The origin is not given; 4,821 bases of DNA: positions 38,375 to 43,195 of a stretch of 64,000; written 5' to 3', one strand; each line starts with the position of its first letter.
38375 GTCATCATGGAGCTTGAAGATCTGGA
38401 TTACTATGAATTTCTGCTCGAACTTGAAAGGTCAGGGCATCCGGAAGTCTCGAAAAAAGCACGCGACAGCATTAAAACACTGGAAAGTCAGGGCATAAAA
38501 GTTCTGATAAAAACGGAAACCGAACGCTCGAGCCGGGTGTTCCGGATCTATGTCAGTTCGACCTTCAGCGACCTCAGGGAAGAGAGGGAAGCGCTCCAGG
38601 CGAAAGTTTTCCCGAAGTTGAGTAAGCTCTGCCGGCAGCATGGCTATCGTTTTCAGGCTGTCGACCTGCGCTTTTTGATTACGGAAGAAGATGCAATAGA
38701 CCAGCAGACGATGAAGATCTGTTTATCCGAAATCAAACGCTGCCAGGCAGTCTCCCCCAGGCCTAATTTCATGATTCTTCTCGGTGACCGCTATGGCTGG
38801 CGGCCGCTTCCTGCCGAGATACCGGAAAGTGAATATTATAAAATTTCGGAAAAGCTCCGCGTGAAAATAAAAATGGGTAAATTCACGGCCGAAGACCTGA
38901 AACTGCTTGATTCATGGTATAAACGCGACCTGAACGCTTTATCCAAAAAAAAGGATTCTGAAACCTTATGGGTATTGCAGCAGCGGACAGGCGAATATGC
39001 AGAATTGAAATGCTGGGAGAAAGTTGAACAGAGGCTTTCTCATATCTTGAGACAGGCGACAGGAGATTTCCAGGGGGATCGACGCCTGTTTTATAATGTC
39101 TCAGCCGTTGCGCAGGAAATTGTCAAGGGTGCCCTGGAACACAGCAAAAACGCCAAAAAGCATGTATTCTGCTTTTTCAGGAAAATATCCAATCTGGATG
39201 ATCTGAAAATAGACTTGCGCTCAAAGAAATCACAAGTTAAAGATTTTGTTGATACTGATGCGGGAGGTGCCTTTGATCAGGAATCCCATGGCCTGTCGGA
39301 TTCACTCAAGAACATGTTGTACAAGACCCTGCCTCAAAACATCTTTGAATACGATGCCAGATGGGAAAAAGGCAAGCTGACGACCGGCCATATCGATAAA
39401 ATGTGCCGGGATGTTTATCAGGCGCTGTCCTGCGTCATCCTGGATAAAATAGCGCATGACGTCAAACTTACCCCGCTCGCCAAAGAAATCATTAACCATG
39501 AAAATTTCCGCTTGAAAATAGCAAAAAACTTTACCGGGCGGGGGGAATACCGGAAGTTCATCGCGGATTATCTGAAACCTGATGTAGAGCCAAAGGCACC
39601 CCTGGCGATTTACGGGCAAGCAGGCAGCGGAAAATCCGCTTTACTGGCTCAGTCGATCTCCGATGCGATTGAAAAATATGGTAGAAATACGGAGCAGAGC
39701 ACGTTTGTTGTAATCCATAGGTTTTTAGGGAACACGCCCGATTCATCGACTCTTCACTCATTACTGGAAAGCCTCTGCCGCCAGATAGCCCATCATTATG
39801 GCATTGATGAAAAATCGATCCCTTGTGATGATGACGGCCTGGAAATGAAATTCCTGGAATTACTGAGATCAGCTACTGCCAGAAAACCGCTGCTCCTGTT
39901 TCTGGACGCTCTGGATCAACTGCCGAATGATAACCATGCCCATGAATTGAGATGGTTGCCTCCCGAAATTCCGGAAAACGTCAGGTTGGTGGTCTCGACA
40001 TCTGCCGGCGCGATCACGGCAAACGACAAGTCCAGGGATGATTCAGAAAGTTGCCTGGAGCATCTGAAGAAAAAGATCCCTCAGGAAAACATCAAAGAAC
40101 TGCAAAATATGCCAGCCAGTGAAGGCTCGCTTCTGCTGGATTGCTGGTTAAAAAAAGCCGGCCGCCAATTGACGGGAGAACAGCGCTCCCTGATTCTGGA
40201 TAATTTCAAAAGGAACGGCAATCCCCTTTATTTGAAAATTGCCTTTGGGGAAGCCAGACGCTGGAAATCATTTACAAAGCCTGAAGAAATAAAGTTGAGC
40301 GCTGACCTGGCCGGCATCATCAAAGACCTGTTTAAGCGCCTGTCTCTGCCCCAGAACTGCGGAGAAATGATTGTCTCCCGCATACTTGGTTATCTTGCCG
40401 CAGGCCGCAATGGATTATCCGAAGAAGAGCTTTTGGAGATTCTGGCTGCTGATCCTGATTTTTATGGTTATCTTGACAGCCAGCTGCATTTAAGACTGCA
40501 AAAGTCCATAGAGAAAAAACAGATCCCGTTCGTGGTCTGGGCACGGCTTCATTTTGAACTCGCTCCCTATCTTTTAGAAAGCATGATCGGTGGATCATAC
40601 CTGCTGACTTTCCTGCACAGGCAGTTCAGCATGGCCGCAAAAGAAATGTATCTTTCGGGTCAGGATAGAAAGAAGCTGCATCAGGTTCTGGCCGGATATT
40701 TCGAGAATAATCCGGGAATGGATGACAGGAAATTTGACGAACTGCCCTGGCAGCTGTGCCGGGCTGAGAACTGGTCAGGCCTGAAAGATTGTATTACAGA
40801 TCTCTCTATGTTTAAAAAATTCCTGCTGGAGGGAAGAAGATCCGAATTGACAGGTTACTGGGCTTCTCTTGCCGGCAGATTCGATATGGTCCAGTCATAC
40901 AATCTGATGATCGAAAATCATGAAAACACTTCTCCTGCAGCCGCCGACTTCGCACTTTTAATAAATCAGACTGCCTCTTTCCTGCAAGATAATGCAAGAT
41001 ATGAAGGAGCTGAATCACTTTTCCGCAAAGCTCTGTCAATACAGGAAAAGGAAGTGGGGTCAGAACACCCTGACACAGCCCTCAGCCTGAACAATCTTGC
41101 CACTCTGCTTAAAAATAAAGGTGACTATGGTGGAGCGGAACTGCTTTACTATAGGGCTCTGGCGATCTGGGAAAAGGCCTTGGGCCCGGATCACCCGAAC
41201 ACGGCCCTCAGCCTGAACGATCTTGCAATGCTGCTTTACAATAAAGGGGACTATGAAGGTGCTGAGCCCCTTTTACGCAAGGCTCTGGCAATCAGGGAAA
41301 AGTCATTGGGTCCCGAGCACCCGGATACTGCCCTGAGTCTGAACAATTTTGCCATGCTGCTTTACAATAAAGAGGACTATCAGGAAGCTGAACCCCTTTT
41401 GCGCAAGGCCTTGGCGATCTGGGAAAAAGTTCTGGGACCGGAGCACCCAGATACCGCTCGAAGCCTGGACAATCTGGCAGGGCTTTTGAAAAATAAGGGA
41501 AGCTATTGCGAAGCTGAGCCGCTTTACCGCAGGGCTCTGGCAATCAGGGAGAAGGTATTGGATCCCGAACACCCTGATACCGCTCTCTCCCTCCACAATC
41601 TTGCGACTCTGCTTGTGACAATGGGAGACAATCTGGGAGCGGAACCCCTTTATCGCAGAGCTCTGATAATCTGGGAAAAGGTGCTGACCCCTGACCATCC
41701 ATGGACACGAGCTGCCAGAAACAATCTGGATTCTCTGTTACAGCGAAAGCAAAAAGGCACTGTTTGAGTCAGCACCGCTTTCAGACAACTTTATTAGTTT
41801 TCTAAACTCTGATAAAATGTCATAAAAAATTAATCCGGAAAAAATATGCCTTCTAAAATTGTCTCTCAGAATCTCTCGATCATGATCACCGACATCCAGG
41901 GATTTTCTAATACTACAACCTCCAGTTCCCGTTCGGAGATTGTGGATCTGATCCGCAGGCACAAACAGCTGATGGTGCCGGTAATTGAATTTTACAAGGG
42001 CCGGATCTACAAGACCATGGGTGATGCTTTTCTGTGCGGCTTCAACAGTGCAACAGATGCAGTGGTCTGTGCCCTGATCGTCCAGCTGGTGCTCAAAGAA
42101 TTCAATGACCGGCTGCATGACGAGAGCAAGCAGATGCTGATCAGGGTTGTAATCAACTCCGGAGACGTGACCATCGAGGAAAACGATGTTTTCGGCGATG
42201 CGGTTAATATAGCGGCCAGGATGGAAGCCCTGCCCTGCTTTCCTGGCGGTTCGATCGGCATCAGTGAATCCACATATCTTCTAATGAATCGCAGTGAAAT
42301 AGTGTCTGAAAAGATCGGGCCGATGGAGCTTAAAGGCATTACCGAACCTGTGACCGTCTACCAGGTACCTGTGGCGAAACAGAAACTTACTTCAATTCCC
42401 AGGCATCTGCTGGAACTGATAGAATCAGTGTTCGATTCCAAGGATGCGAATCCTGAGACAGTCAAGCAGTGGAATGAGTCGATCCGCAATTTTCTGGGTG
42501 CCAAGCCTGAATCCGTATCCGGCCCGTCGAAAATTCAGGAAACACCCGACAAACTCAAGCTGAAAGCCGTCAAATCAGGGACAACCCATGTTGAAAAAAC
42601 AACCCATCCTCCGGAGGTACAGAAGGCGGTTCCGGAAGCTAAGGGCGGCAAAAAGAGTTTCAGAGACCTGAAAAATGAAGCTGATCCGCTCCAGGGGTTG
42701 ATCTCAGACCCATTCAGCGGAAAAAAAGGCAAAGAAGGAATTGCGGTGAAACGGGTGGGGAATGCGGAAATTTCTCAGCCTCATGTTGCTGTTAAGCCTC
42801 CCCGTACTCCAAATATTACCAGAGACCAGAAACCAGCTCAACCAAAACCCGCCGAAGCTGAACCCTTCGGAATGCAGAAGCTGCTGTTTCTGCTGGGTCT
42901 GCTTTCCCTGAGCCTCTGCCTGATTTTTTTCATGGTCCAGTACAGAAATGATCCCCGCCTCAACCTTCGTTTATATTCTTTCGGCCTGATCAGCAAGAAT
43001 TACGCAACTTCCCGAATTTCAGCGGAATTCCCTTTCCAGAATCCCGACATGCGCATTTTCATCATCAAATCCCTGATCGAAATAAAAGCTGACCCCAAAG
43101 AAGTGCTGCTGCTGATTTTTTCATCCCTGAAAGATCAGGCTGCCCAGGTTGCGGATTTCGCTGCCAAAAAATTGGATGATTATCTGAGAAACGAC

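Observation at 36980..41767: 1595 aa STAND NTPase with an unusual HEAT - DUF4062-like - NACHT - KLC-type TPR architecture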

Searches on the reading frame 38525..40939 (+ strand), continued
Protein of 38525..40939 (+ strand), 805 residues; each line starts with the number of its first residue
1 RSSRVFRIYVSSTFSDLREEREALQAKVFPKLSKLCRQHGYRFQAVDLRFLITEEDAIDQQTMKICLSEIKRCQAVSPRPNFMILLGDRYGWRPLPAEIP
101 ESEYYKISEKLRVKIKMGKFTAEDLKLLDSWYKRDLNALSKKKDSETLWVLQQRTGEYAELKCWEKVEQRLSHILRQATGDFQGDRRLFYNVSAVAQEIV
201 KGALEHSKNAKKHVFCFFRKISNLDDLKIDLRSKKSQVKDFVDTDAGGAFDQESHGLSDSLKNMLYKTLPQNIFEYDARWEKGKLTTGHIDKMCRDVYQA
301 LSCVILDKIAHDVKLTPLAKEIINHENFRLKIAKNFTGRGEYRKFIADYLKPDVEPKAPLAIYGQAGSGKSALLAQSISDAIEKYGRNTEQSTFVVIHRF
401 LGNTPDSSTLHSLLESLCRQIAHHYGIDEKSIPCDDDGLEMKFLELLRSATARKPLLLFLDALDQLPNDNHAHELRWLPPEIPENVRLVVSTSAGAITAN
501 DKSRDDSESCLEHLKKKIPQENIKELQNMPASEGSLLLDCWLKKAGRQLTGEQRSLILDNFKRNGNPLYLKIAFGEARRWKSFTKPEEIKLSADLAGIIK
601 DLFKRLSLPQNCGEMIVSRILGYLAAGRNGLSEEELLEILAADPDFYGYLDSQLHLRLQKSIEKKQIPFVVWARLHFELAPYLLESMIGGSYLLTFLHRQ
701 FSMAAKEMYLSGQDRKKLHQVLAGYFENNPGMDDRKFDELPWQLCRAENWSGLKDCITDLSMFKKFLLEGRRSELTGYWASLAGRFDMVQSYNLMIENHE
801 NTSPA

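Call 80: find_encoding_contigs(protein=P0001, flank=10000, max_places=3)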
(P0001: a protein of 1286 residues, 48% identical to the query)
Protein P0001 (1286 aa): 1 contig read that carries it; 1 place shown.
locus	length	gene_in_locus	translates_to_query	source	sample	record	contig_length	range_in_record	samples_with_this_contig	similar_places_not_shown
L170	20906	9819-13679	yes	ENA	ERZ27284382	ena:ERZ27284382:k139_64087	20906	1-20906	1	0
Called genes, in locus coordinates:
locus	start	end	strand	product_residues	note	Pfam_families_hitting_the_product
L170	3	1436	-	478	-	?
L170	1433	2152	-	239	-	PF00005:ABC_tran, PF13304:AAA_21 (faint)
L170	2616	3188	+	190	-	PF01558:POR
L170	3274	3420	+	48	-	PF12837:Fer4_6 (faint), PF12838:Fer4_7, PF13187:Fer4_9 (weak), PF13237:Fer4_10 (faint), PF14697:Fer4_21, PF25160:LdpA_Fe-S-bd (weak), PF00037:Fer4 (weak)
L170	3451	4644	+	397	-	PF01855:POR_N, PF02780:Transketolase_C (weak), PF17147:PFOR_II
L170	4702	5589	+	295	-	PF02775:TPP_enzyme_C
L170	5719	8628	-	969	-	PF01339:CheB_methylest, PF03705:CheR_N, PF01739:CheR, PF13426:PAS_9 (faint), PF28016:Mua (weak), PF13596:PAS_10, PF00989:PAS, PF08448:PAS_4 (weak)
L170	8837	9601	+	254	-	-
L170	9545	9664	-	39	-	-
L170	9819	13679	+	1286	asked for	PF13271:DUF4062, PF00400:WD40, PF23381:Beta-prop_IFT122_1st, PF23414:Beta-prop_EML_2, PF24796:WDR55, PF24805:EIF3I, PF24807:WD40_CDC20-Fz, PF24814:WD40_Prp19, +69 more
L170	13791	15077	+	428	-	PF03415:Peptidase_C11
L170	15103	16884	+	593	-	PF00350:Dynamin_N, PF01926:MMR_HSR1 (weak)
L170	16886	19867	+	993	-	PF00515:TPR_1 (faint), PF07719:TPR_2 (faint), PF12895:ANAPC3 (faint), PF13432:TPR_16 (weak), PF14559:TPR_19 (weak), PF00009:GTP_EFTU, PF00350:Dynamin_N, PF01926:MMR_HSR1, +8 more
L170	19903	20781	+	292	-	PF09335:VTT_dom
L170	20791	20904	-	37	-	?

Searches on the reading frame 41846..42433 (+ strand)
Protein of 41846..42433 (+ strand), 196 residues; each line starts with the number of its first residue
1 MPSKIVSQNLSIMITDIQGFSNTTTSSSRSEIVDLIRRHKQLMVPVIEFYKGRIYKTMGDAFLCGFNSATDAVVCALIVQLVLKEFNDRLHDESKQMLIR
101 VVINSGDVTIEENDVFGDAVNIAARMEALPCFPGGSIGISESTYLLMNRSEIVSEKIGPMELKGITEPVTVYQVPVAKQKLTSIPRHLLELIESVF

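Call 90: search_solved_structures(query=window:41846-42433:+, max_evalue=0.001, show_alignments=2)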
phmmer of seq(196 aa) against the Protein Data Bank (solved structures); distinct sequences matched with E-value up to 0.001: 27.
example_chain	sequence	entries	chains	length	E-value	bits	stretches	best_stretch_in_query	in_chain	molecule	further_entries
3mr7_A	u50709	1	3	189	3e-21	79.3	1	11-179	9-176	Adenylate/guanylate cyclase/hydrolase, alpha/beta fold family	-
4wp9_A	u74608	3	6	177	8.8e-11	45.2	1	10-172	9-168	Ma1120 | Cyclase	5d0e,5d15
4wp8_A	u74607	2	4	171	1.1e-10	44.9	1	10-167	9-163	Ma1120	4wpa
4wp3_A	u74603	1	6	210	2e-10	44.1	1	11-171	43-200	Ma1120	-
2w01_A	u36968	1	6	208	1.1e-09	41.6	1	10-175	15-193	ADENYLATE CYCLASE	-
3r5g_A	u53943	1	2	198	3.5e-09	40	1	8-179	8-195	CyaB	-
6fht_A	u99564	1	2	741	6.7e-09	39.1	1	10-175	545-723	Bacteriophytochrome,Adenylate cyclase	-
5d0g_A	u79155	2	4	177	1.8e-08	37.7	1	10-172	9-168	Cyclase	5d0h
5mbg_A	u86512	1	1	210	3.1e-08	36.9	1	12-179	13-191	Beta subunit of photoactivated adenylyl cyclase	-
6aoa_A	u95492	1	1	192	8e-08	35.6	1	10-168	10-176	Bacterio-rhodopsin/guanylyl cyclase 1 fusion protein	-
5mbk_A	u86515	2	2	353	1.3e-07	34.8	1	12-179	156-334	Beta subunit of photoactivated adenylyl cyclase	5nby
5m27_A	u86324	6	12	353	1.3e-07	34.8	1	12-179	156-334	Beta subunit of photoactivated adenylyl cyclase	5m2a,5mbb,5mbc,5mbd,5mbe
5mbj_A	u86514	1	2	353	1.4e-07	34.8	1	12-179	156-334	Beta subunit of photoactivated adenylyl cyclase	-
5mbh_A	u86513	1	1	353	2.2e-07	34.1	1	12-179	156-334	Beta subunit of photoactivated adenylyl cyclase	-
5oyh_A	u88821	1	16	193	3.7e-07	33.4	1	10-172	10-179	Nucleotide cyclase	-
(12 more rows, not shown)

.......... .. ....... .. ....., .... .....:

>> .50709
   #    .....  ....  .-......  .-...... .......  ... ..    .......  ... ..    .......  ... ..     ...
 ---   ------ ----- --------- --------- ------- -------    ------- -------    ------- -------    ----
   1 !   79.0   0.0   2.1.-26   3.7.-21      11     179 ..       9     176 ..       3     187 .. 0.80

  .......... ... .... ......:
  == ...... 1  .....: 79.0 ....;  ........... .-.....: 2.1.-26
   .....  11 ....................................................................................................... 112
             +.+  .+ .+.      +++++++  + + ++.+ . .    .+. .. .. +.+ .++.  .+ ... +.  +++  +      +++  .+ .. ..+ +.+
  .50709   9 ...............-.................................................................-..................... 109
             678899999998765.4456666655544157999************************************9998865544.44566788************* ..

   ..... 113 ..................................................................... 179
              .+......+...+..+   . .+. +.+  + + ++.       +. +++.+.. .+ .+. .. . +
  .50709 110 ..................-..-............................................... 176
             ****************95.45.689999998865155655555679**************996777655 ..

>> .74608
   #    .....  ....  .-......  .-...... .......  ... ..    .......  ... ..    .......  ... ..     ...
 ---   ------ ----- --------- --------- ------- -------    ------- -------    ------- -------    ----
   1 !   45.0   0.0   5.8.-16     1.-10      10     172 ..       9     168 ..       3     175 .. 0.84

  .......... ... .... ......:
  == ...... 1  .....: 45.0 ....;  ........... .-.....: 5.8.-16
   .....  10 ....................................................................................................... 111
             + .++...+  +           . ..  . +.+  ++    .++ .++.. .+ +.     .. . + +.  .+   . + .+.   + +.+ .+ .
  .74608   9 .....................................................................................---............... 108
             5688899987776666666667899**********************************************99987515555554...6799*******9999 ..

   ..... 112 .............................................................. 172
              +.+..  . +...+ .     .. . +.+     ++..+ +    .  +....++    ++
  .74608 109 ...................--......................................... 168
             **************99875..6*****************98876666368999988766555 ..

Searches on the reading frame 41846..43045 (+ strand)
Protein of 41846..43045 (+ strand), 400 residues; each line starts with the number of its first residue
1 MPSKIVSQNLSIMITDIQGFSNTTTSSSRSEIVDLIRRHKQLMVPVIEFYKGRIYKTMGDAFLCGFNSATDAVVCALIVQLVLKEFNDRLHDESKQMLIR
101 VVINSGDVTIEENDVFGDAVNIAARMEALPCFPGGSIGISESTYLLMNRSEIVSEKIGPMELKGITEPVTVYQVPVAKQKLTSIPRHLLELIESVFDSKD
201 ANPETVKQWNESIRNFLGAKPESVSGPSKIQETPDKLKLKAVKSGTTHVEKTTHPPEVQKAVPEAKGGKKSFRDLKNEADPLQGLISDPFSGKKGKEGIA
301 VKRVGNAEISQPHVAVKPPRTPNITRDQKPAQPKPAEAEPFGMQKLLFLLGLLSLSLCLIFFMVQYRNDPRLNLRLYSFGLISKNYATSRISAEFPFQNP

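Call 71: find_homologous_proteins(query=window:41846-43045:+, max_evalue=1e-8)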
Query window:41846-43045:+ (400 aa): 391 proteins with E <= 1e-8 among 5363 candidates; the best 120 are listed.
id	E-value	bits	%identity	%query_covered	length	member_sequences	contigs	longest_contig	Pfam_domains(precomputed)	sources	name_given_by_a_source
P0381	1.7e-87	312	65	55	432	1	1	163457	PF06271.19,PF00211.26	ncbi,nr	ncbi:MAG: RDD family protein [Candidatus Riflebacteria bacterium]|nr:RDD family protein [Candidatus 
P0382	4.0e-86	307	64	55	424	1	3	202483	PF06271.19,PF00211.26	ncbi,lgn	ncbi:MAG: adenylate/guanylate cyclase domain-containing protein [Candidatus Wallbacteria bacterium]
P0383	4.1e-86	307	65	54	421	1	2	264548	PF06271.19,PF00211.26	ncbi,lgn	ncbi:MAG: hypothetical protein Kow0029_00680 [Candidatus Rifleibacteriota bacterium]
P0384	5.5e-86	307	64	54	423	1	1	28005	PF06271.19,PF00211.26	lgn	-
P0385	6.6e-86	307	65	54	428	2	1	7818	PF06271.19,PF00211.26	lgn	-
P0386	8.0e-86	306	64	54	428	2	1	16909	PF06271.19,PF00211.26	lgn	-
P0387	9.6e-86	306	65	53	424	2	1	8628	PF06271.19,PF00211.26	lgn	-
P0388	3.0e-85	305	65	54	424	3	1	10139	PF06271.19,PF00211.26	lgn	-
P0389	8.9e-85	303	64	54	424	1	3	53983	PF06271.19,PF00211.26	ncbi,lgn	-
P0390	1.3e-84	303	53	72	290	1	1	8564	PF00211.26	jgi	-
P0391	1.6e-84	302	64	54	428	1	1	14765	PF06271.19,PF00211.26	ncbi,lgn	-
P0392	2.3e-84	302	56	65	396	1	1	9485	PF06271.19,PF00211.26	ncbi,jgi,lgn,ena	-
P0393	2.6e-84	302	64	53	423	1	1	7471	PF06271.19,PF00211.26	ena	-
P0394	2.7e-84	301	65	54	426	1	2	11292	PF06271.19,PF00211.26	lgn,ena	-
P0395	3.8e-84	301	64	54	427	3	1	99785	PF06271.19,PF00211.26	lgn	-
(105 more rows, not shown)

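Call 76: find_encoding_contigs(protein=P0382, flank=8000, max_places=3)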
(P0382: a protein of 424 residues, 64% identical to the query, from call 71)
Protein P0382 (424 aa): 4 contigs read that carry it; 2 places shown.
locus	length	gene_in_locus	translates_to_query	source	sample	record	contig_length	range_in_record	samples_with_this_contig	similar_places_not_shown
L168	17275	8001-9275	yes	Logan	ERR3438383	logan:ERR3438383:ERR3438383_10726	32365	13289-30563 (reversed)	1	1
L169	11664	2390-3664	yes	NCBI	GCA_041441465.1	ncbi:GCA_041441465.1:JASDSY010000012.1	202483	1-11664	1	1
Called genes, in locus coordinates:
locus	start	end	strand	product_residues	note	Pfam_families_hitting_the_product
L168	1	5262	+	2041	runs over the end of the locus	PF01835:MG2, PF07703:A2M_BRD (faint), PF00207:A2M, PF17973:bMG10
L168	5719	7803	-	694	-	PF13453:Zn_ribbon_TFIIB, PF01435:Peptidase_M48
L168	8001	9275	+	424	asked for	PF00211:Guanylate_cyc, PF06271:RDD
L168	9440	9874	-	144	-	PF08378:NERD, PF02021:UPF0102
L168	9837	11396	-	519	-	PF13541:ChlI, PF00158:Sigma54_activat (weak), PF00493:MCM, PF01078:Mg_chelatase, PF07728:AAA_5 (weak), PF13335:Mg_chelatase_C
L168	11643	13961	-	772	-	PF14520:HHH_5 (faint), PF00633:HHH (faint), PF12836:HHH_3, PF03415:Peptidase_C11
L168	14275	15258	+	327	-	-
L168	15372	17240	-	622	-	PF02574:S-methyl_trans, PF02219:MTHFR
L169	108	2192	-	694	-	PF13453:Zn_ribbon_TFIIB, PF01435:Peptidase_M48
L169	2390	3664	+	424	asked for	PF00211:Guanylate_cyc, PF06271:RDD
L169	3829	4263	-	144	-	PF08378:NERD, PF02021:UPF0102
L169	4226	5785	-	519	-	PF13541:ChlI, PF00158:Sigma54_activat (weak), PF00493:MCM, PF01078:Mg_chelatase, PF07728:AAA_5 (weak), PF13335:Mg_chelatase_C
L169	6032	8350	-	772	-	PF14520:HHH_5 (faint), PF00633:HHH (faint), PF12836:HHH_3, PF03415:Peptidase_C11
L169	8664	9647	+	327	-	-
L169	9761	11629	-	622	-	PF02574:S-methyl_trans, PF02219:MTHFR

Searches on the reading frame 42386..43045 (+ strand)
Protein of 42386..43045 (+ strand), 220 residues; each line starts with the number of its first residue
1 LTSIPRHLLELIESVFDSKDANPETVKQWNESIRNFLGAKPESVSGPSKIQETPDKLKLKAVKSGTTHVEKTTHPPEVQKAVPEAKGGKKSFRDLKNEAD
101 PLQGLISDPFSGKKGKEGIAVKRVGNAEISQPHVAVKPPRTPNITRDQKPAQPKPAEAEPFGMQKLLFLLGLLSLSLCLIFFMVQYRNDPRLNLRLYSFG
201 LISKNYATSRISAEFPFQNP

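Call 78: search_protein_families(library=pfam, proteins=[window:42386-43045:+], max_evalue=10)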
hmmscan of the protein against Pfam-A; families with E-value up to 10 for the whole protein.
window:42386-43045:+ (220 aa): 2 families
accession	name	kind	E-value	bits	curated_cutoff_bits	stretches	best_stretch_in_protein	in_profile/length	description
PF14629.12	ORC4_C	-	0.027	14.3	25.3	1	6-39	4-35/216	Origin recognition complex (ORC) subunit 4 C-terminus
PF03032.20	FSAP_sig_propep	-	2.8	8.5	27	1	166-178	9-21/46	Frog skin active peptide family signal and propeptide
